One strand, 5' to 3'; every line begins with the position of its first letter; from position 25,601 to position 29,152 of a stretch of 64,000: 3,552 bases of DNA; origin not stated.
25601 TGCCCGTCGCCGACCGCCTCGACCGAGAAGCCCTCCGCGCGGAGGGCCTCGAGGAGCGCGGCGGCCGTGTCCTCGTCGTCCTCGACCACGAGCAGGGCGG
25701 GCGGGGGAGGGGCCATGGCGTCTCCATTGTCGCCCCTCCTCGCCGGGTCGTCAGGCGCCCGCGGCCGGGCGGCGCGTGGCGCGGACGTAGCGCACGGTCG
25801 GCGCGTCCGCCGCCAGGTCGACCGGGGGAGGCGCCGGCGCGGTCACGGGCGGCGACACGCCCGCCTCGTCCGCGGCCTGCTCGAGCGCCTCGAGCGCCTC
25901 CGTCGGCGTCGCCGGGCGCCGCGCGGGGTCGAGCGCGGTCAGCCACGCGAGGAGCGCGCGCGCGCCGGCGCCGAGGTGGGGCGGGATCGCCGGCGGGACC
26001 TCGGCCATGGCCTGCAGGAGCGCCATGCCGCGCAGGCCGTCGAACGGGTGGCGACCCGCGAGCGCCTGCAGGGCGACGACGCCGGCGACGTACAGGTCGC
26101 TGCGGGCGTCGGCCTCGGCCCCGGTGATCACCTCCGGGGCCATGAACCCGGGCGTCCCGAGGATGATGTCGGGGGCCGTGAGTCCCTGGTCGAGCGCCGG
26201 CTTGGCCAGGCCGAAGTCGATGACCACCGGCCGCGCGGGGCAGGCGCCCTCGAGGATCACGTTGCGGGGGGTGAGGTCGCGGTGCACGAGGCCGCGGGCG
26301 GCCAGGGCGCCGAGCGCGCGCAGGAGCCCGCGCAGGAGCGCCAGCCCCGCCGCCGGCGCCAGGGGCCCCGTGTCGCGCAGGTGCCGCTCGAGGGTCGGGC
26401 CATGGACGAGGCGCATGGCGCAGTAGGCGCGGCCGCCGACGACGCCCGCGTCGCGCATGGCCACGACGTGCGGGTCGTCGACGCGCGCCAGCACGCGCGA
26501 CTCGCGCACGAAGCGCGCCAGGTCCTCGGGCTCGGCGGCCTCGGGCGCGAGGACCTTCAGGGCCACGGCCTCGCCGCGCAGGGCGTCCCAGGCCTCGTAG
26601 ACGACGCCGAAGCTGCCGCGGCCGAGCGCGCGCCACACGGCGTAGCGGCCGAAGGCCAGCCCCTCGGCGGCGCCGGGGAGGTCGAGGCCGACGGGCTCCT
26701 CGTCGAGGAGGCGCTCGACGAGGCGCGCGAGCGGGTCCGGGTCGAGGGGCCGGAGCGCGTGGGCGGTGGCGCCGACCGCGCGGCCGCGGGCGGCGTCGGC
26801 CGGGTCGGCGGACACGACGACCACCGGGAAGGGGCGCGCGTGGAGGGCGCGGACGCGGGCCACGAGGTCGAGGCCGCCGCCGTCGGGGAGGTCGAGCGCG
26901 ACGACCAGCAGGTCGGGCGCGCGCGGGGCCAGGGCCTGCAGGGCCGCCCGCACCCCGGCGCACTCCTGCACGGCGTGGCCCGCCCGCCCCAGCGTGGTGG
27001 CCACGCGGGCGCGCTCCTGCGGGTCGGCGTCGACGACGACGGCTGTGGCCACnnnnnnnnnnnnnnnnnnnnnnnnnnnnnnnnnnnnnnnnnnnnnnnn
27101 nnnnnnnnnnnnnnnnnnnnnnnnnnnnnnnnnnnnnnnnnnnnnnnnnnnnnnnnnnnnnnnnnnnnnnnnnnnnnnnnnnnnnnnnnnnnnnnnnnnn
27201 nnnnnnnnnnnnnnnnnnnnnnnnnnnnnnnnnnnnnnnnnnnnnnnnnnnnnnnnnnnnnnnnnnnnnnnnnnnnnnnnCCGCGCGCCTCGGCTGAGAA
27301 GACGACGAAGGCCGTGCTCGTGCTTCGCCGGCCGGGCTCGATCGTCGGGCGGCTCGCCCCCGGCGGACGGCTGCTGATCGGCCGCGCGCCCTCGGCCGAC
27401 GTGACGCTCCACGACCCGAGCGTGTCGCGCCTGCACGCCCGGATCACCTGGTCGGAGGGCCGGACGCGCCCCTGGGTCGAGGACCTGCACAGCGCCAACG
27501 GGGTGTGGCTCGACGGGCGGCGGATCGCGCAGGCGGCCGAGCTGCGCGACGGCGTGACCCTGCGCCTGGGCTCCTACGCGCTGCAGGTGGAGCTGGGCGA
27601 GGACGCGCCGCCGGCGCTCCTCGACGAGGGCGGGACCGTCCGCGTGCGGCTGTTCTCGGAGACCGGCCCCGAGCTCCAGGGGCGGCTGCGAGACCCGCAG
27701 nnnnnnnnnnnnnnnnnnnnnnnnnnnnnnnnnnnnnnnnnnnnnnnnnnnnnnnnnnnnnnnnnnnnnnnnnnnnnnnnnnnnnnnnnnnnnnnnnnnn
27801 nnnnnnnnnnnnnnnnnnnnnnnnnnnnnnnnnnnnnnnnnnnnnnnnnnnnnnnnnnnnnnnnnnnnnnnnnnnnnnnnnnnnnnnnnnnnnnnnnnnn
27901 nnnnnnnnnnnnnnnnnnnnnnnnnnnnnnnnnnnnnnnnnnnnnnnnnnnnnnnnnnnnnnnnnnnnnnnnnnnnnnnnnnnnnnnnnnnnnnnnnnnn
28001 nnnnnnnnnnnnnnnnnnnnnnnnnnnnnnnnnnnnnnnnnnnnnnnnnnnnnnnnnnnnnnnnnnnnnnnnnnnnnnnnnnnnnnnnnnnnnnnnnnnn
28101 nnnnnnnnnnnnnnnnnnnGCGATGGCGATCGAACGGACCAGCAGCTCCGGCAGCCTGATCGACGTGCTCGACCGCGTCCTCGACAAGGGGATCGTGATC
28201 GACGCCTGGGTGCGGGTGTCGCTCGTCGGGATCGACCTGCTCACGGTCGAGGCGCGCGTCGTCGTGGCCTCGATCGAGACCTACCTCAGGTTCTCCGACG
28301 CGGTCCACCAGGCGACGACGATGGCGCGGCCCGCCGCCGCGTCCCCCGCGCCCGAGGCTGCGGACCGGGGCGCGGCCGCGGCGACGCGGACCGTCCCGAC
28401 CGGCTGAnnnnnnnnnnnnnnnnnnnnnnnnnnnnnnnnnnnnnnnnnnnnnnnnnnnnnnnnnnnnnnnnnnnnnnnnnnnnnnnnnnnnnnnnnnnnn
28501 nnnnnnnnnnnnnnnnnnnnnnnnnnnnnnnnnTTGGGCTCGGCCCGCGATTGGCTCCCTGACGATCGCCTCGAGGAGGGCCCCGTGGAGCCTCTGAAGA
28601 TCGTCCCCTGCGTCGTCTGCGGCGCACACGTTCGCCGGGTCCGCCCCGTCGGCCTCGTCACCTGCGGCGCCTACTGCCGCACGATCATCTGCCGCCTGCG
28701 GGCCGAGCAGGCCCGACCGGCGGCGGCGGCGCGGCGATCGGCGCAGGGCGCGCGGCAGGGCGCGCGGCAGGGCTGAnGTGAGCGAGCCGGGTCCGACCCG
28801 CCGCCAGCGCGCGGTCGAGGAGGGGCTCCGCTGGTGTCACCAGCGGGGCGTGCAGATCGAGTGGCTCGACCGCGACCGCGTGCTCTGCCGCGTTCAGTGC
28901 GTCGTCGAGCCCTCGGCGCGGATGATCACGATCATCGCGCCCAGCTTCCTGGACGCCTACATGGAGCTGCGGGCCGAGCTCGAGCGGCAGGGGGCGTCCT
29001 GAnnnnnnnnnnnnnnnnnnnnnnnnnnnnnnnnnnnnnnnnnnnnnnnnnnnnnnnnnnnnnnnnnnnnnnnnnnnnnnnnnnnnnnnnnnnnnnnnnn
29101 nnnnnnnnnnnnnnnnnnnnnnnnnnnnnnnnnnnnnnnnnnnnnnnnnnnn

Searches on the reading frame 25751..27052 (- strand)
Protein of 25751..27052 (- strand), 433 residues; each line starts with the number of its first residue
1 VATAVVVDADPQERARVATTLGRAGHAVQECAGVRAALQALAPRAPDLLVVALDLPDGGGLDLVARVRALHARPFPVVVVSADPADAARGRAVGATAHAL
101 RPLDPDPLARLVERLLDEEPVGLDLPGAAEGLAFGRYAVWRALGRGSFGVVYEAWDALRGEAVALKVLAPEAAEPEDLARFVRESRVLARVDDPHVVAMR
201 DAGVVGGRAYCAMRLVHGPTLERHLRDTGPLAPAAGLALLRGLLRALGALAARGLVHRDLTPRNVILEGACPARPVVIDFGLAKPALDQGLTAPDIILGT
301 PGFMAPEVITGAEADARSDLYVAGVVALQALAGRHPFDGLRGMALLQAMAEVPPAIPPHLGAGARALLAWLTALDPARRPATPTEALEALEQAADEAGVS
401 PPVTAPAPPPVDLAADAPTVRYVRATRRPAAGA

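Call 7: search_protein_families(library=pfam, max_evalue=0.01, proteins=[window:25751-27052:-])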
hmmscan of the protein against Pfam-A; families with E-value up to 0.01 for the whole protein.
window:25751-27052:- (433 aa): 6 families
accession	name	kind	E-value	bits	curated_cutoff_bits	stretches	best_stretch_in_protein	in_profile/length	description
PF00069.31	Pkinase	-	1.1e-35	123.8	31.7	1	137-386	1-257/263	Protein kinase domain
PF07714.23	PK_Tyr_Ser-Thr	-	4.8e-22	79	23.1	1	141-352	5-220/258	Protein tyrosine and serine/threonine kinase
PF00072.30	Response_reg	-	4.5e-11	43.3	30.2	1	5-110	2-108/111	Response regulator receiver domain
PF01636.29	APH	-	2.5e-08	34.4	23.2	1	238-284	149-198/239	Phosphotransferase enzyme family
PF17667.7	Pkinase_fungal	-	4e-05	23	24.1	1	237-320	289-376/387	Fungal protein kinase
PF19974.5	TCAD9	-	0.0019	17.9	40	1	200-282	244-323/429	Ternary complex associated domain 9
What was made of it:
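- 25751..27052 (-): Pseudo-receiver + Hanks-type Ser/Thr kinase, 433 aa, soluble. Catalytic motifs are intact: VALK, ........, DFG, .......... Pfam Pkinase 1.1e-35 and Response_reg 4.5e-11 (call 7).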

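Call 46: find_homologous_proteins(query=window:25751-27052:-, max_evalue=1e-20)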
Query window:25751-27052:- (433 aa): 506 proteins with E <= 1e-20 among 8000 candidates; the best 120 are listed.
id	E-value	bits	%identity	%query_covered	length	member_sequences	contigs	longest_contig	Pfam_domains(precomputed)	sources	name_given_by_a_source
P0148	1.1e-246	837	93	100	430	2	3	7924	PF07714.24,PF00069.32,PF00072.31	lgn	-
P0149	2.7e-234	796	90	100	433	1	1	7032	PF07714.24,PF00069.32,PF00072.31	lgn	-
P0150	5.5e-142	492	62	91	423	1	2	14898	PF07714.24,PF00069.32,PF00072.31,PF01636.30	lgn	-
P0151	9.8e-138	478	61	91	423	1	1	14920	PF07714.24,PF00069.32,PF00072.31,PF01636.30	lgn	-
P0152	1.9e-136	474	62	92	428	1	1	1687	PF07714.24,PF00069.32,PF00072.31,PF17667.8,PF01636.30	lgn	-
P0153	5.7e-136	472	57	98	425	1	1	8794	PF07714.24,PF00069.32,PF00072.31,PF17667.8,PF01636.30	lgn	-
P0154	2.5e-135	470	59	98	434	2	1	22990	PF07714.24,PF00069.32,PF00072.31,PF17667.8,PF01636.30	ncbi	-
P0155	7.4e-134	465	61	93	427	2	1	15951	PF07714.24,PF00069.32,PF00072.31,PF17667.8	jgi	jgi:CheY-like chemotaxis protein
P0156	1.0e-131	458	60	91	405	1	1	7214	PF07714.24,PF00069.32,PF00072.31,PF01636.30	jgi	jgi:CheY-like chemotaxis protein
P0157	3.3e-130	453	60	91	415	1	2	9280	PF07714.24,PF00069.32,PF00072.31,PF17667.8,PF01636.30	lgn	-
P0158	7.8e-128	445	60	91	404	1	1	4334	PF07714.24,PF00069.32,PF00072.31,PF17667.8,PF01636.30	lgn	-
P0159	1.5e-109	385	55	91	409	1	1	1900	PF07714.24,PF00069.32,PF00072.31,PF01636.30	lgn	-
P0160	1.5e-94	336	61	63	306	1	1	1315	PF07714.24,PF00069.32,PF17667.8,PF01636.30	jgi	jgi:serine/threonine-protein kinase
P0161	2.8e-91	325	48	91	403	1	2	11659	PF07714.24,PF00069.32,PF00072.31,PF17667.8,PF01636.30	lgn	-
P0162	8.6e-88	313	49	88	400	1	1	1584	PF07714.24,PF00069.32,PF00072.31,PF17667.8,PF01636.30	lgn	-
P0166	9.9e-76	274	47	88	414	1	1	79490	PF07714.24,PF00069.32,PF00072.31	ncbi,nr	ncbi:MAG: response regulator [Planctomycetes bacterium]|nr:response regulator [Planctomycetota bacte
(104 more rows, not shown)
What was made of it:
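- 25751..27052 (-): About 21 full-length homologues in 5.8e9 proteins (call 46).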

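Call 47: find_encoding_contigs(protein=P0155, flank=10000, max_places=2)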
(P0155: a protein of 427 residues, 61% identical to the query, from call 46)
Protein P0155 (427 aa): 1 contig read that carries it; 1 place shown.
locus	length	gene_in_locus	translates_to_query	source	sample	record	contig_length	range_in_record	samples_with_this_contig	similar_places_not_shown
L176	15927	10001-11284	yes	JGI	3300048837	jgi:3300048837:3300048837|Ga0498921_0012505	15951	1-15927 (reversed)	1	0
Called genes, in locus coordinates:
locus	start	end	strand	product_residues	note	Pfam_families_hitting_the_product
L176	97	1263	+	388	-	PF03033:Glyco_transf_28, PF13579:Glyco_trans_4_4 (weak), PF04101:Glyco_tran_28_C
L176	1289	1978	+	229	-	PF01476:LysM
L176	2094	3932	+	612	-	-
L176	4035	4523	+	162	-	-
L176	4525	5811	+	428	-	PF01053:Cys_Met_Meta_PP, PF00155:Aminotran_1_2 (faint)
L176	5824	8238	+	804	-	PF00069:Pkinase, PF07714:PK_Tyr_Ser-Thr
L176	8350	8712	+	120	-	PF00041:fn3 (weak)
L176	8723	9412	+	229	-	PF03009:GDPD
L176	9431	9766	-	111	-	PF00741:Gas_vesicle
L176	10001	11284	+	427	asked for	PF00072:Response_reg, PF00069:Pkinase, PF07714:PK_Tyr_Ser-Thr, PF17667:Pkinase_fungal (weak)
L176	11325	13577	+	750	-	PF07660:STN (faint), PF21305:type_II_gspD_N0 (faint)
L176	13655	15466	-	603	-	PF09136:Glucodextran_B (weak), PF01510:Amidase_2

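Call 48: find_encoding_contigs(protein=P0166, flank=8000, max_places=2)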
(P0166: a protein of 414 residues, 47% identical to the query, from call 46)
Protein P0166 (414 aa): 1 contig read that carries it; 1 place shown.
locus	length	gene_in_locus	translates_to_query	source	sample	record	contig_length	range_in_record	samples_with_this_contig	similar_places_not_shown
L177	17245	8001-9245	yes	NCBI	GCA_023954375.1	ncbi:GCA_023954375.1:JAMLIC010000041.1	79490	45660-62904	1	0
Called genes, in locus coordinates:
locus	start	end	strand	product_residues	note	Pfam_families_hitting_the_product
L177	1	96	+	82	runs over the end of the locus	-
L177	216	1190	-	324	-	PF00514:Arm (faint), PF02985:HEAT (faint), PF13513:HEAT_EZ (faint), PF13646:HEAT_2, PF03130:HEAT_PBS (faint), PF13646:HEAT_2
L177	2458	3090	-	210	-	PF02985:HEAT (faint), PF13513:HEAT_EZ (faint), PF13646:HEAT_2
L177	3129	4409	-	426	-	PF00092:VWA (weak), PF13519:VWA_2 (weak)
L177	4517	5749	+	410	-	PF01139:RtcB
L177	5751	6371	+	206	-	PF13759:2OG-FeII_Oxy_5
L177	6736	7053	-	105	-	-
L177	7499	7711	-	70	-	-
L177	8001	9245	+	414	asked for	PF00072:Response_reg, PF00069:Pkinase, PF07714:PK_Tyr_Ser-Thr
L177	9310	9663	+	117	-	PF00072:Response_reg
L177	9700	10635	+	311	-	PF00849:PseudoU_synth_2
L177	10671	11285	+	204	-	PF07638:Sigma70_ECF (weak), PF04542:Sigma70_r2, PF08281:Sigma70_r4_2, PF04545:Sigma70_r4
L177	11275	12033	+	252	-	PF13424:TPR_12 (weak)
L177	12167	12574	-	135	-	-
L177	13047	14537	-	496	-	PF04371:PAD_porph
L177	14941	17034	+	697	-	-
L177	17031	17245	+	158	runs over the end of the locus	PF01584:CheW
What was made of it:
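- The one canonical-REC relative examined (L177) has no gvpA (call 48).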

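Call 80: search_protein_families(library=ncbifam, max_evalue=0.001, proteins=[window:25751-27052:-])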
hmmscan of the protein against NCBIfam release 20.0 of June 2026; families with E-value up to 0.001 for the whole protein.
window:25751-27052:- (433 aa): 42 families (the best 25 are shown)
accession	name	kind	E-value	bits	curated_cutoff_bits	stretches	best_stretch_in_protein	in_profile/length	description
NF033483.0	PknB_PASTA_kin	equivalog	1.8e-49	169.2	450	1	135-399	7-274/563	Stk1 family PASTA domain-containing Ser/Thr kinase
NF052427.1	StpK7MSMEG_1200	equivalog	5.3e-45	154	900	1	131-394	3-269/601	serine/threonine protein kinase StpK7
NF047741.1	antiphage_MADS6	equivalog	9.9e-39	133.3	460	2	221-402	285-469/612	methylation-associated defense system protein kinase MAD6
TIGR03903.1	TOMM_kin_cyc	equivalog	1.3e-28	99.4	705.75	1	160-361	3-214/1267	TOMM system kinase/cyclase fusion protein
NF038150.1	lanthi_synth_IV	equivalog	1.9e-26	92.6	650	1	128-426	182-483/851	class IV lanthionine synthetase LanL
NF033442.0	BREX_PglW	equivalog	7.9e-22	76.9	990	1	135-288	512-665/1391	BREX system serine/threonine kinase PglW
NF053615.1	SerThrKinAfsKStmc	equivalog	9.6e-20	70.8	1300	1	135-379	13-254/809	protein serine/threonine kinase AfsK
NF009651.0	PRK13184.1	equivalog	2.6e-19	68.7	839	1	135-359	2-260/932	serine/threonine-protein kinase PknD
NF038151.1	lanthi_synth_III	equivalog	3.9e-16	58.6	575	1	135-342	220-434/833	class III lanthionine synthetase LanKC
TIGR01818.1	ntrC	equivalog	1.1e-10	40.9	558.6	1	5-118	2-116/463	nitrogen regulation protein NR(I)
NF041866.1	EpsW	equivalog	1.4e-08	34.4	200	1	2-118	6-127/131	exopolysaccharide biosynthesis response regulator EpsW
NF041733.1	resp_reg_CseB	equivalog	1.7e-08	34.1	350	1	5-108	4-107/228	two-component system response regulator CseB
NF033791.1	ActR_PrrA_rreg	equivalog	6.5e-08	32.8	250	1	4-119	4-120/173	ActR/PrrA/RegA family redox response regulator transcription factor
NF045505.1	RR_RssB_Pseudo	equivalog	9e-08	31.6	700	1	2-117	6-123/394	two-component system response regulator RssB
NF043056.1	T4SS_LegK1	equivalog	9.6e-08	31.1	550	1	250-326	205-279/516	Dot/Icm T4SS effector kinase LegK1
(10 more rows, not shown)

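Call 81: search_protein_families(library=padloc, max_evalue=0.001, proteins=[window:25751-27052:-])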
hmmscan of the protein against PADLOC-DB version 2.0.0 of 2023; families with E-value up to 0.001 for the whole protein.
window:25751-27052:- (433 aa): 32 families (the best 25 are shown)
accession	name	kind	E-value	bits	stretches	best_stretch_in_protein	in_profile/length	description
PDLC04053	PD-T4-6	-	5.8e-68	227.6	1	131-417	5-292/311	-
PDLC04042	PD-T4-6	-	2.5e-60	202.6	1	132-396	6-275/292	-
PDLC04043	PD-T4-6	-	3e-59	199.3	1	130-406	10-289/452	-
PDLC04039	PD-T4-6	-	1.3e-53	180.7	1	128-397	7-279/458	-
PDLC04054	PD-T4-6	-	4.6e-53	178.8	1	132-409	8-289/347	-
PDLC04138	mad6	-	2.4e-52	176.7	1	132-424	48-344/659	mads_6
PDLC04061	PD-T4-6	-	2.8e-51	173.6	1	132-396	13-286/510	-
PDLC04041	PD-T4-6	-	1.4e-50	170.9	1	130-400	23-300/443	-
PDLC04047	PD-T4-6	-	1e-44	150.9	1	133-353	8-230/327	-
PDLC01088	C3a189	-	8.1e-41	138.4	1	141-380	3-249/840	kinase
PDLC04048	PD-T4-6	-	4.4e-40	136.1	1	135-342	10-217/354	-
PDLC04060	PD-T4-6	-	1.1e-37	128.1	1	134-341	7-213/486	-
PDLC04057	PD-T4-6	-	1.6e-35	121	1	135-396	8-273/443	-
PDLC04050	PD-T4-6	-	8.1e-34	115.3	1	125-393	53-326/480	-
PDLC04064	PD-T4-6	-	4.1e-33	112.9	1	134-340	19-223/369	-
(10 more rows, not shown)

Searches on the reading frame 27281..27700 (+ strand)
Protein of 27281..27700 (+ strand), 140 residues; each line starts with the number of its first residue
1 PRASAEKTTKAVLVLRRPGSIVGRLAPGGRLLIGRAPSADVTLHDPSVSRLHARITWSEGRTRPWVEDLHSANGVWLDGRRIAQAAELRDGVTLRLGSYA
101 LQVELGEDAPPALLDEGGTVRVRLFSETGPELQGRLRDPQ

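Call 7: search_protein_families(library=pfam, max_evalue=0.01, proteins=[window:27281-27700:+])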
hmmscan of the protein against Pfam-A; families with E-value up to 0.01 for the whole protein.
window:27281-27700:+ (140 aa): 4 families
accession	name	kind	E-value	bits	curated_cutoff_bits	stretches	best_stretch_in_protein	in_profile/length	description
PF00498.31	FHA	-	8.8e-19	68.1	20.7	1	32-97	2-67/67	FHA domain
PF16697.10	Yop-YscD_cpl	-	5.5e-12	46.2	33.2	1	27-103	15-90/94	Inner membrane component of T3SS, cytoplasmic domain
PF21226.3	MalQ_N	-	0.0015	19.3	24.1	0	39-108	13-81/91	MalQ N-terminal beta sandwich domain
PF16824.11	CBM_26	-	0.0053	17.3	26.6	1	31-109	32-106/125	C-terminal carbohydrate-binding module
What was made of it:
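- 27272..28004 (+): FHA-PATAN(DUF4388) gene, copy 1. GTG start follows an AAGGAGG Shine-Dalgarno sequence. A +1 frameshift (extra A at about 27710/27711) disrupts it, which is either a recent pseudogene or an assembly error. FHA Pfam 8.8e-19 (call 7).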

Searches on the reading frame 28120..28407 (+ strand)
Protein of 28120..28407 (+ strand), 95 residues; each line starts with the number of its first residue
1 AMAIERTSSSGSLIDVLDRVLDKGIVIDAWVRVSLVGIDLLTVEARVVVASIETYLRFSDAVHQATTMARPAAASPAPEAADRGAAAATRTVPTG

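Call 7: search_protein_families(library=pfam, max_evalue=0.01, proteins=[window:28120-28407:+])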
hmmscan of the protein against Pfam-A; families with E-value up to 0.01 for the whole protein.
window:28120-28407:+ (95 aa): 1 family
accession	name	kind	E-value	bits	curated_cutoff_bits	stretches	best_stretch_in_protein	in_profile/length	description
PF00741.23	Gas_vesicle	-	9.6e-17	61.3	25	1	12-50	1-39/39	Gas vesicle protein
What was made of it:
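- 28123..28407 (+): gvpA1: canonical major gas-vesicle shell protein, 94 aa, with a ~25-aa Pro/Ala/Thr-rich tail. PF00741 (call 7).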

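Call 80: search_protein_families(library=ncbifam, max_evalue=0.001, proteins=[window:28123-28404:+])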
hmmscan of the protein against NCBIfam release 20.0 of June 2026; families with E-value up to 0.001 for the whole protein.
window:28123-28404:+ (94 aa): 5 families
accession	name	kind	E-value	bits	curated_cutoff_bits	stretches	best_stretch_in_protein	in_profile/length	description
NF006874.0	PRK09371.1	subfamily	1.6e-32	111.4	100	1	1-68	1-68/71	gas vesicle structural protein GvpA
NF006872.0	PRK09368.1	subfamily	7.2e-28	97.5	151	1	5-63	10-68/143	gas vesicle structural protein GvpA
NF046092.1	halo_gas_GvpA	exception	5.7e-26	90.5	112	1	9-62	3-56/64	gas vesicle protein GvpA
NF046090.2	halo_gas_GvpJ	exception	1.6e-11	44.1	125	1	7-74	3-70/73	gas vesicle protein GvpJ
NF046091.2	halo_gas_GvpM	exception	6.1e-06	25.9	109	1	8-55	7-54/67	gas vesicle protein GvpM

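Call 81: search_protein_families(library=padloc, max_evalue=0.001, proteins=[window:28123-28404:+])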
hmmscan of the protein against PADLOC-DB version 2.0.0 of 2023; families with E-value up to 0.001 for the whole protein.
window:28123-28404:+ (94 aa): 0 families

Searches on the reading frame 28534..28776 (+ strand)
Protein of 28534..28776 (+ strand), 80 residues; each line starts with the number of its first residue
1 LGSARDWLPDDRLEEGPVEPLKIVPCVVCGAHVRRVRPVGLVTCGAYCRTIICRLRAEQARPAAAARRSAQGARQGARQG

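Call 7: search_protein_families(library=pfam, max_evalue=0.01, proteins=[window:28534-28776:+])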
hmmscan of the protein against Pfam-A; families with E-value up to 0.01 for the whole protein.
window:28534-28776:+ (80 aa): 0 families

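Call 80: search_protein_families(library=ncbifam, max_evalue=0.001, proteins=[window:28534-28773:+])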
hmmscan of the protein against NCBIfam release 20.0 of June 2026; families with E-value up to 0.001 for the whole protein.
window:28534-28773:+ (80 aa): 0 families

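Call 81: search_protein_families(library=padloc, max_evalue=0.001, proteins=[window:28534-28773:+])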
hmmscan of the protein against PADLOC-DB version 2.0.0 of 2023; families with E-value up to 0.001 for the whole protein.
window:28534-28773:+ (80 aa): 0 families

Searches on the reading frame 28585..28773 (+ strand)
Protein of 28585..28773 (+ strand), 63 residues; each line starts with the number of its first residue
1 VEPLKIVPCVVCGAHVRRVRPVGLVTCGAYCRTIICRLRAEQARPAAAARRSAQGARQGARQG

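Call 43: search_protein_families(library=pfam, max_evalue=10, proteins=[window:28585-28773:+])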
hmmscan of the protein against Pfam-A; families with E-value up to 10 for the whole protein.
seq(63 aa): 0 families

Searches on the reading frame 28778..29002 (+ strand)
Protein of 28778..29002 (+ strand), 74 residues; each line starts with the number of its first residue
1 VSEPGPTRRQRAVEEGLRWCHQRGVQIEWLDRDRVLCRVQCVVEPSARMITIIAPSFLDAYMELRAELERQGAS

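Call 7: search_protein_families(library=pfam, max_evalue=0.01, proteins=[window:28778-29002:+])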
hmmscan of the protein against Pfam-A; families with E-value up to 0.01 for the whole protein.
window:28778-29002:+ (74 aa): 0 families

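Call 43: search_protein_families(library=pfam, max_evalue=10, proteins=[window:28778-28999:+])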
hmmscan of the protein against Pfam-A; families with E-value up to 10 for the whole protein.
seq(74 aa): 0 families

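Call 80: search_protein_families(library=ncbifam, max_evalue=0.001, proteins=[window:28778-28999:+])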
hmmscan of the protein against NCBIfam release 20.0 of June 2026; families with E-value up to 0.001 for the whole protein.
window:28778-28999:+ (74 aa): 0 families

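Call 81: search_protein_families(library=padloc, max_evalue=0.001, proteins=[window:28778-28999:+])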
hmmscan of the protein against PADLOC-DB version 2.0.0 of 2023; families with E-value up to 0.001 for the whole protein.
window:28778-28999:+ (74 aa): 0 families
